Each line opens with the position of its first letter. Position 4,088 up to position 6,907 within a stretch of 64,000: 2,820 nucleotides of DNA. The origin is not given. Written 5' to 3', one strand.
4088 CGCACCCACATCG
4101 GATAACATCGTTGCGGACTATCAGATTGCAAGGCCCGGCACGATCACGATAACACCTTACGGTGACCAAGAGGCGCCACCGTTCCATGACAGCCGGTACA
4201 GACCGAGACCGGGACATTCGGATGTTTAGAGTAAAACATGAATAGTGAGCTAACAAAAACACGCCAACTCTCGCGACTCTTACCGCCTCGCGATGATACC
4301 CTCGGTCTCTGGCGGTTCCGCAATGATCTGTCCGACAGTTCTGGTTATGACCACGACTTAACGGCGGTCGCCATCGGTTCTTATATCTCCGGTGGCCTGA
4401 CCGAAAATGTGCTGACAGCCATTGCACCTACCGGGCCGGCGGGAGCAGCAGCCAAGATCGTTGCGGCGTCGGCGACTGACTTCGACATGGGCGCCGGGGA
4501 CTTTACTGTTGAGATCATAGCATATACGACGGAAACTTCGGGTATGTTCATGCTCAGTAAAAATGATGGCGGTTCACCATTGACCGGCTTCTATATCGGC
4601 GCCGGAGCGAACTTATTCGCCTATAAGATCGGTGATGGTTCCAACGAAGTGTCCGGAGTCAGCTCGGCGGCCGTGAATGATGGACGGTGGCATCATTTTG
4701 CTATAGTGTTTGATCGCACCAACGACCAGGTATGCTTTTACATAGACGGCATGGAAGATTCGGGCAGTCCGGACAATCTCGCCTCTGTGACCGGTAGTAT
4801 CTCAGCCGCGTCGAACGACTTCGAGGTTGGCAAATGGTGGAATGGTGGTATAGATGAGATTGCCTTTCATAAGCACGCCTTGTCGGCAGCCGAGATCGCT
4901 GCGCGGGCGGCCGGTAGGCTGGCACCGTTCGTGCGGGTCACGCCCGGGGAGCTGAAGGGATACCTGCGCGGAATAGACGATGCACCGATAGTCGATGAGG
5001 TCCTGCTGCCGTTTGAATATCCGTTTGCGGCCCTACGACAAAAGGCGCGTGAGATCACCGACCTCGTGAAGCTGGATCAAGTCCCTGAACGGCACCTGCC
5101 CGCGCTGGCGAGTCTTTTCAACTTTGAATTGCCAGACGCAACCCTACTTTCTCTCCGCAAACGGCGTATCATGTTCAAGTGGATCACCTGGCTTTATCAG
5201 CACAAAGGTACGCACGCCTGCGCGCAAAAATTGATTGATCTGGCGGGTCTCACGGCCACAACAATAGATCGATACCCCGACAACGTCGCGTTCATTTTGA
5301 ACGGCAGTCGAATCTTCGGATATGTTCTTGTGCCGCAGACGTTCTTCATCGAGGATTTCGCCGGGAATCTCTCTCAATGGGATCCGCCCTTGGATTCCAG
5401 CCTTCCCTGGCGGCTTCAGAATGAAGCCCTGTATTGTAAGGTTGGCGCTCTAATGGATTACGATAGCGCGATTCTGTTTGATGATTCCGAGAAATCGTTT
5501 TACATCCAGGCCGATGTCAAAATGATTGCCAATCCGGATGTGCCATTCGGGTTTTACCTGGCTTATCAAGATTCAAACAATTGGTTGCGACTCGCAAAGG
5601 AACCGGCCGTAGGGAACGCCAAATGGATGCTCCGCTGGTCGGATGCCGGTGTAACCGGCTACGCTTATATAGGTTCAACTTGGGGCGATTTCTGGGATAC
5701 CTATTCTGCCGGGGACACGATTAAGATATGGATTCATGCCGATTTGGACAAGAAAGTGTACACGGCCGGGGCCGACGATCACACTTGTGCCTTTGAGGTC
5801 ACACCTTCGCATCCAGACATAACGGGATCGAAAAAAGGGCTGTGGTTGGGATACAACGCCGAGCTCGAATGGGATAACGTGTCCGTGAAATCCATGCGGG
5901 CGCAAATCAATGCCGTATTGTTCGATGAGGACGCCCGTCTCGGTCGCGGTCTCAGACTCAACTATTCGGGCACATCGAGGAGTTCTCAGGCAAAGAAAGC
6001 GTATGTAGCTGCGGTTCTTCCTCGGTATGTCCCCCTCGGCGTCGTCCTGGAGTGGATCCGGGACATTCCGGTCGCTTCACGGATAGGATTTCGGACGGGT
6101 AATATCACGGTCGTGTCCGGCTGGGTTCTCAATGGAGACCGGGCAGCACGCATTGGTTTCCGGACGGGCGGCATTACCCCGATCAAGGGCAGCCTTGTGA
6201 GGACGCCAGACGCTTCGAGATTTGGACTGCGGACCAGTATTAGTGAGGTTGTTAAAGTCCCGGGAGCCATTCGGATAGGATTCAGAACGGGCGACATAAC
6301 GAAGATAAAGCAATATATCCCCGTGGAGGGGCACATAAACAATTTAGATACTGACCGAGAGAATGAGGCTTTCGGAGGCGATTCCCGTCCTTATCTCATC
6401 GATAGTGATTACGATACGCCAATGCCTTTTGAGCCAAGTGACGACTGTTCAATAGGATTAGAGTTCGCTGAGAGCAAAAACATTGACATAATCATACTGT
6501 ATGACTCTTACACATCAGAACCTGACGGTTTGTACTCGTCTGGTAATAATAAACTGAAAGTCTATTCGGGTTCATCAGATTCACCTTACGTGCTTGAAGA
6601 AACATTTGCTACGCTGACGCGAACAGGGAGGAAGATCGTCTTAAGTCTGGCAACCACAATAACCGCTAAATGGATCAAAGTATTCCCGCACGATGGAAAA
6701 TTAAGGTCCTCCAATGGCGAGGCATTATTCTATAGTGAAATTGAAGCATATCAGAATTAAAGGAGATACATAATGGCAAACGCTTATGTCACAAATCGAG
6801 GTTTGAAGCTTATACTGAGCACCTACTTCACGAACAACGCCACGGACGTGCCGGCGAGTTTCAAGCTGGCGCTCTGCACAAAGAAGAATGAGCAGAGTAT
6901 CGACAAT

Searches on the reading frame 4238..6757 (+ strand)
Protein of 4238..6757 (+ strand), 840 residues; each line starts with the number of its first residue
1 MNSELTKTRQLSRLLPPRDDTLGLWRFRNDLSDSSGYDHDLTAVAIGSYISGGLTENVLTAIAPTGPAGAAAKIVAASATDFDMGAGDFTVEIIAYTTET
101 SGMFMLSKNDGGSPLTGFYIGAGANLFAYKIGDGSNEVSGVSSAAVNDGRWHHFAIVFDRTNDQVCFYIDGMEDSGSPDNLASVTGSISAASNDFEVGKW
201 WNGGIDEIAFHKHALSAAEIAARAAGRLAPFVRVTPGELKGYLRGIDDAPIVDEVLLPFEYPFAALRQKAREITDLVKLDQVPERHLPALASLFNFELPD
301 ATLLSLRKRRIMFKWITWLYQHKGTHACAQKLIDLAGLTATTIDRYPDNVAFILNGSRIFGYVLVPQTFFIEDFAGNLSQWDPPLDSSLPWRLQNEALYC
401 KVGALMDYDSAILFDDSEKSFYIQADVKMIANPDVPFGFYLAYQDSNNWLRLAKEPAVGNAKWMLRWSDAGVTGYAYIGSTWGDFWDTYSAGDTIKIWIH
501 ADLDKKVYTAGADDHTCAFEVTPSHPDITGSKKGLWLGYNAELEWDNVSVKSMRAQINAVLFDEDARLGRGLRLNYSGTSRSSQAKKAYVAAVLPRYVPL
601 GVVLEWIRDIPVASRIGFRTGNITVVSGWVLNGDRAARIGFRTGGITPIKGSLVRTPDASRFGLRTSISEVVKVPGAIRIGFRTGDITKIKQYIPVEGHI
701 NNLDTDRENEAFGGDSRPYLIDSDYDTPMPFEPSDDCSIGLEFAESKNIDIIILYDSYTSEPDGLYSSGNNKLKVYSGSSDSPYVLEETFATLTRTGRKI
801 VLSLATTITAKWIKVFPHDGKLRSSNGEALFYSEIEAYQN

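Call 61: search_protein_families(library=phrogs, proteins=[window:4238-6757:+], max_evalue=0.001)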
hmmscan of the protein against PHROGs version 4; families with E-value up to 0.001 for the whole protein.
window:4238-6757:+ (840 aa): 4 families
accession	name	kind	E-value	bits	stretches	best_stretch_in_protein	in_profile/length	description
phrog_8510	-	head and packaging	2e-07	30.1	1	59-198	544-666/1348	virion structural protein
phrog_24074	-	unknown function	2.3e-06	27.1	1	72-208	467-603/892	-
phrog_701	-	head and packaging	0.00015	18.5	1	72-223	4070-4218/6136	virion structural protein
phrog_13163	-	tail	0.00027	20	1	73-177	564-665/976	baseplate wedge subunit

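Call 68: search_protein_families(library=pfam, proteins=[window:4238-6757:+], max_evalue=0.01)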
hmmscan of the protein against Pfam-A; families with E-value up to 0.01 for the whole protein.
window:4238-6757:+ (840 aa): 2 families
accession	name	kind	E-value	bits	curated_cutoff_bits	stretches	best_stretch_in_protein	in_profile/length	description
PF13385.13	Laminin_G_3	-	2.6e-16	60.6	27.6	1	79-221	9-151/151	Concanavalin A-like lectin/glucanases superfamily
PF02210.31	Laminin_G_2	-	0.0011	19.9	22.9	1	97-175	3-77/126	Laminin G domain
